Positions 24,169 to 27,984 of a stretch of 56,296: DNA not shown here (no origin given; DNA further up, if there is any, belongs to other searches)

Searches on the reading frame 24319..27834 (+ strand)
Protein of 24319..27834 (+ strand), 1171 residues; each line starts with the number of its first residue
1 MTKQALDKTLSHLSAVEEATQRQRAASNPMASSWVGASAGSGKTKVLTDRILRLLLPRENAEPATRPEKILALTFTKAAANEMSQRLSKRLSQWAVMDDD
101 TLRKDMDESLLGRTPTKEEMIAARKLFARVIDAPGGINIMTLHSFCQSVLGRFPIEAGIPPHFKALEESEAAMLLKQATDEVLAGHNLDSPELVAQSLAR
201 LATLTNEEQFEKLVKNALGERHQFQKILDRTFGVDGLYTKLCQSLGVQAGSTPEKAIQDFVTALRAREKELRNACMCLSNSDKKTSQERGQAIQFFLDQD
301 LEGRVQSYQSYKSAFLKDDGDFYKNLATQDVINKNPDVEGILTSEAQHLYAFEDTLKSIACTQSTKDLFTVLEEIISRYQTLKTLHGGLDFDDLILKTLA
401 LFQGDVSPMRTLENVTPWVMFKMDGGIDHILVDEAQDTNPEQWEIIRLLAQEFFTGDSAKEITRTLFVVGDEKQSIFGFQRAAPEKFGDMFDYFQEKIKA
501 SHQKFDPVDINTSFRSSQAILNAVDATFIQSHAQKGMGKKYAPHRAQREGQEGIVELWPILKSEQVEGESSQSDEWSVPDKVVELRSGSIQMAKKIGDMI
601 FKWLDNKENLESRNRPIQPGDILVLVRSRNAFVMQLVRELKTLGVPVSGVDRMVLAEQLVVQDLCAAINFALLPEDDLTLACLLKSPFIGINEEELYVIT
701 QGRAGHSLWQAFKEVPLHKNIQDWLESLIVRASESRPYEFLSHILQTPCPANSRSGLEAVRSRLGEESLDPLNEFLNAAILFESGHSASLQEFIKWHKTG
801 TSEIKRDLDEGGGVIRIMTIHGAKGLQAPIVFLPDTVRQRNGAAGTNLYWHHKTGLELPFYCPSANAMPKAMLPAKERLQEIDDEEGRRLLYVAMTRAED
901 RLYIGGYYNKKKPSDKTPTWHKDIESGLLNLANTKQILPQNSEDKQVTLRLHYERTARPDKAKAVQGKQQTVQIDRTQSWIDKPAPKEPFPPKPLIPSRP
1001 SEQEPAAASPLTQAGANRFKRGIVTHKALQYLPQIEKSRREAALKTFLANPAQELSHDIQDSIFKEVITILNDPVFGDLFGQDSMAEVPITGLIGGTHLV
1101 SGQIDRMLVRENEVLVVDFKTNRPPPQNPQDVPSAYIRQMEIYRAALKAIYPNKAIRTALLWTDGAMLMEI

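Call 68: search_protein_families(library=pfam, proteins=[window:24319-27834:+], max_evalue=0.00001)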
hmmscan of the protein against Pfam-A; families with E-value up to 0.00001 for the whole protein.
window:24319-27834:+ (1171 aa): 5 families
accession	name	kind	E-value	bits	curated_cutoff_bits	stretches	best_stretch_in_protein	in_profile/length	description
PF00580.27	UvrD-helicase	-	4.8e-52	177.7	23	1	21-489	4-265/271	UvrD/REP helicase N-terminal domain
PF13361.12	UvrD_C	-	2.2e-21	77.1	25.6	1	511-904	4-345/350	UvrD-like helicase C-terminal domain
PF13245.12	AAA_19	-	3.4e-12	47.1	25.1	0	33-92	14-66/134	AAA domain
PF13538.12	UvrD_C_2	-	3.2e-10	40.2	27.4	0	884-904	31-51/52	UvrD-like helicase C-terminal domain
PF12705.13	PDDEXK_1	-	7e-09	36.4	22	1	1016-1153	33-177/247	PD-(D/E)XK nuclease superfamily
